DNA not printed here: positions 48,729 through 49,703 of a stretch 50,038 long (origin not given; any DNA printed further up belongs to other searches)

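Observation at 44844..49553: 1569-aa TM-anchored protein: an Ig-like domain followed by about 80 units of a D-x-[DN]-G-containing 17-residue repeat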

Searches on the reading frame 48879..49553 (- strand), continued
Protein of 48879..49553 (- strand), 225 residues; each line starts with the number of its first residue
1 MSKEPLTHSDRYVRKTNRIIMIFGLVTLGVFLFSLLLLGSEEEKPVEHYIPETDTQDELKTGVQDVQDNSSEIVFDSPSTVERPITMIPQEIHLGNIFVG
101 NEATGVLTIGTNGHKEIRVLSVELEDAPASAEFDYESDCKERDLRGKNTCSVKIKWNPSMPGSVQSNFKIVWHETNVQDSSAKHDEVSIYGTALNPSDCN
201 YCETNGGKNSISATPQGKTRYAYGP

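Call 61: search_protein_families(library=pfam, proteins=[P0163, P0172, P0177, P0209, P0159], max_evalue=0.001)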
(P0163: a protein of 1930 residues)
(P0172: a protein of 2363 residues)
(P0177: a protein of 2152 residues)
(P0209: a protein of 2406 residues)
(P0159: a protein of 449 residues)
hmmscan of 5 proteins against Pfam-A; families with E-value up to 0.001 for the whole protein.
P0163 (1930 aa): 4 families
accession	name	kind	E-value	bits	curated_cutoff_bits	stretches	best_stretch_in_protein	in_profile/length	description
PF21785.3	Bflower_2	-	2.3e-63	211.4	38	8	264-348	22-100/112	5-fold beta-flower protein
PF03743.19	TrbI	-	4.7e-29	102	35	1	1631-1828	2-187/188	Bacterial conjugation TrbI-like protein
PF21784.3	Bflower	-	3.6e-22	79.3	25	0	1426-1470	3-46/116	4-fold beta flower protein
PF12396.14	DUF3659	-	1.2e-12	47.9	24.8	0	390-441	7-54/61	Protein of unknown function (DUF3659)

P0172 (2363 aa): 4 families
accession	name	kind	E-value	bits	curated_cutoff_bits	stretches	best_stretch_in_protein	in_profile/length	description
PF21785.3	Bflower_2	-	2.8e-91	301.4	38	10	569-655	12-93/112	5-fold beta-flower protein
PF03743.19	TrbI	-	2.1e-30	106.4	35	1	2046-2238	2-188/188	Bacterial conjugation TrbI-like protein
PF12396.14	DUF3659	-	4.3e-27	94.2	24.8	2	1824-1875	10-57/61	Protein of unknown function (DUF3659)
PF21784.3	Bflower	-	2e-21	77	25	2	1828-1874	3-48/116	4-fold beta flower protein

P0177 (2152 aa): 4 families
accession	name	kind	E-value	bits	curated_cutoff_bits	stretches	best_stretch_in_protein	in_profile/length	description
PF21785.3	Bflower_2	-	3.9e-63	210.7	38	4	561-650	12-97/112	5-fold beta-flower protein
PF03743.19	TrbI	-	5.7e-31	108.3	35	1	1835-2026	3-188/188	Bacterial conjugation TrbI-like protein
PF21784.3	Bflower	-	5.2e-09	36.9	25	0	1043-1095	3-55/116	4-fold beta flower protein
PF12396.14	DUF3659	-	1.7e-05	25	24.8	0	601-649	11-55/61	Protein of unknown function (DUF3659)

P0209 (2406 aa): 5 families
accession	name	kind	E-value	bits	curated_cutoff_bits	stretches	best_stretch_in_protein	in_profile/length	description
PF21785.3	Bflower_2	-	4.5e-67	223.4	38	7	792-884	7-94/112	5-fold beta-flower protein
PF03743.19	TrbI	-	2.1e-27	96.7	35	1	2032-2227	2-186/188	Bacterial conjugation TrbI-like protein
PF21784.3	Bflower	-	8.8e-14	52.3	25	0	877-939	5-65/116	4-fold beta flower protein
PF12396.14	DUF3659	-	3.5e-10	40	24.8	0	1858-1919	7-55/61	Protein of unknown function (DUF3659)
PF22692.1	LlgE_F_G_D1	-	0.0009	19.8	27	0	1833-1882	25-63/64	Flagellar hook protein FlgE/F/G D1 domain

P0159 (449 aa): 1 family
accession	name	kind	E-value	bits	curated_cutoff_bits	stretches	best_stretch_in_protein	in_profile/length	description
PF21785.3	Bflower_2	-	1.8e-15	57.2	38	1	220-295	7-78/112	5-fold beta-flower protein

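Call 65: find_encoding_contigs(protein=P0132, flank=10000, max_places=3)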
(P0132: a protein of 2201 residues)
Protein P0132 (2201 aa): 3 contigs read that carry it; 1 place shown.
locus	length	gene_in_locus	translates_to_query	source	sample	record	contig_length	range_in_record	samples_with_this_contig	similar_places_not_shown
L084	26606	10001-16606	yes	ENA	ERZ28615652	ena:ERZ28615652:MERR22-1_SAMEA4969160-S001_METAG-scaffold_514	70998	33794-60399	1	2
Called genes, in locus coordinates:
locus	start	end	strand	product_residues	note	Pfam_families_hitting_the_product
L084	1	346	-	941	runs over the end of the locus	PF02739:5_3_exonuc_N, PF01367:5_3_exonuc, PF01612:DNA_pol_A_exo1, PF00476:DNA_pol_A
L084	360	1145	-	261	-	PF01066:CDP-OH_P_transf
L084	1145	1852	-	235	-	PF02666:PS_Dcarbxylase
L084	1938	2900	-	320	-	PF19077:Big_13 (faint), PF17936:Big_6 (faint), PF01476:LysM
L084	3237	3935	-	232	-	PF00561:Abhydrolase_1, PF12697:Abhydrolase_6, PF12146:Hydrolase_4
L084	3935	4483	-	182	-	PF00857:Isochorismatase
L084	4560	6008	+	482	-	PF00270:DEAD, PF04851:ResIII, PF00271:Helicase_C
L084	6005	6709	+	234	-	PF02230:Abhydrolase_2, PF00326:Peptidase_S9 (faint), PF00756:Esterase (weak)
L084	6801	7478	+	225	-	PF04335:VirB8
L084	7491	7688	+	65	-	-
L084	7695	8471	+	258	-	PF04335:VirB8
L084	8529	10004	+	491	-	PF03524:CagX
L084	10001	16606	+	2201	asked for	PF21784:Bflower (faint), PF05593:RHS_repeat (faint), PF12396:DUF3659 (faint), PF21785:Bflower_2, PF03743:TrbI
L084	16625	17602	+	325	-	PF00437:T2SSE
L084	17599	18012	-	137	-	PF07309:FlaF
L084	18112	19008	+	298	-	-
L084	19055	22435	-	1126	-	PF07690:MFS_1, PF01553:Acyltransferase, PF00501:AMP-binding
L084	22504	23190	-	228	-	PF00072:Response_reg, PF00486:Trans_reg_C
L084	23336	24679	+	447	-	PF00006:ATP-synt_ab, PF18269:T3SS_ATPase_C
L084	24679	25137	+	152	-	PF02050:FliJ (weak)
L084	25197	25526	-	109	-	PF07309:FlaF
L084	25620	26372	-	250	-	PF02107:FlgH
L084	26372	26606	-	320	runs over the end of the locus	PF08666:SAF, PF13144:ChapFlgA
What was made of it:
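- The homologous module is the N-terminus of a structural subunit (calls 61, 65).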

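Call 80: find_encoding_contigs(protein=P0172, flank=6000, max_places=2)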
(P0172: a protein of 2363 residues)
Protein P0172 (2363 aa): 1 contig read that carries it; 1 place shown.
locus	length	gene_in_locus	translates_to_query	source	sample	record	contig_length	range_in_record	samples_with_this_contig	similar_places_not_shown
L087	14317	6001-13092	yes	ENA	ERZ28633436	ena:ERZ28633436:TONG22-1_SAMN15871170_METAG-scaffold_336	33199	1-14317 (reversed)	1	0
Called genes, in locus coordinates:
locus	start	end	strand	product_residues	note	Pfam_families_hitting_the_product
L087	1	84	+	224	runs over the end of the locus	-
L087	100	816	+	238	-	-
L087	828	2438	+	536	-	-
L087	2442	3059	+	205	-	PF04335:VirB8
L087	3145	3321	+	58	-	-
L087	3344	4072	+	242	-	PF04335:VirB8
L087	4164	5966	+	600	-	PF03524:CagX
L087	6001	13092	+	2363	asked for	PF21784:Bflower (faint), PF21785:Bflower_2 (weak), PF12396:DUF3659 (weak), PF21785:Bflower_2, PF12396:DUF3659, PF21785:Bflower_2, PF03743:TrbI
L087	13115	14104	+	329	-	PF00437:T2SSE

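Call 81: find_encoding_contigs(protein=P0163, flank=6000, max_places=2)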
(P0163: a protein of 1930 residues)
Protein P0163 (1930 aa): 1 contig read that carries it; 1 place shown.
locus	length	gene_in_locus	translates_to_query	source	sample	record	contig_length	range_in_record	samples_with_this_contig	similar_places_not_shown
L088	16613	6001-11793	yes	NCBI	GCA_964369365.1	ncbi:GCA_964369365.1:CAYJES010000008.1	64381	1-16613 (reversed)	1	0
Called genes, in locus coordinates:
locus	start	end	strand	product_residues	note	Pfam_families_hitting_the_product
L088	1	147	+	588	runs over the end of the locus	PF02518:HATPase_c, PF13589:HATPase_c_3, PF01119:DNA_mis_repair, PF08676:MutL_C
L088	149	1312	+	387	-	PF01966:HD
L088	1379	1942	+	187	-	-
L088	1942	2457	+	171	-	-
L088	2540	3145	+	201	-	PF00588:SpoU_methylase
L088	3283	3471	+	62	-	-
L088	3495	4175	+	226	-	PF04335:VirB8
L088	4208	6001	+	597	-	PF03524:CagX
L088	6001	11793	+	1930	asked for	PF12396:DUF3659 (faint), PF21784:Bflower (faint), PF21785:Bflower_2, PF03743:TrbI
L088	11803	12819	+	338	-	PF00437:T2SSE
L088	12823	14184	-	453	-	PF13306:LRR_5 (weak)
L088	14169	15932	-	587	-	-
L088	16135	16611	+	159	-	?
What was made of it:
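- On VirB10/TrbI: Three were verified on contigs (calls 65, 80, 81).
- Each is a single gene between virB9 and virB11 (L084, L087, L088; calls 65, 80, 81).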
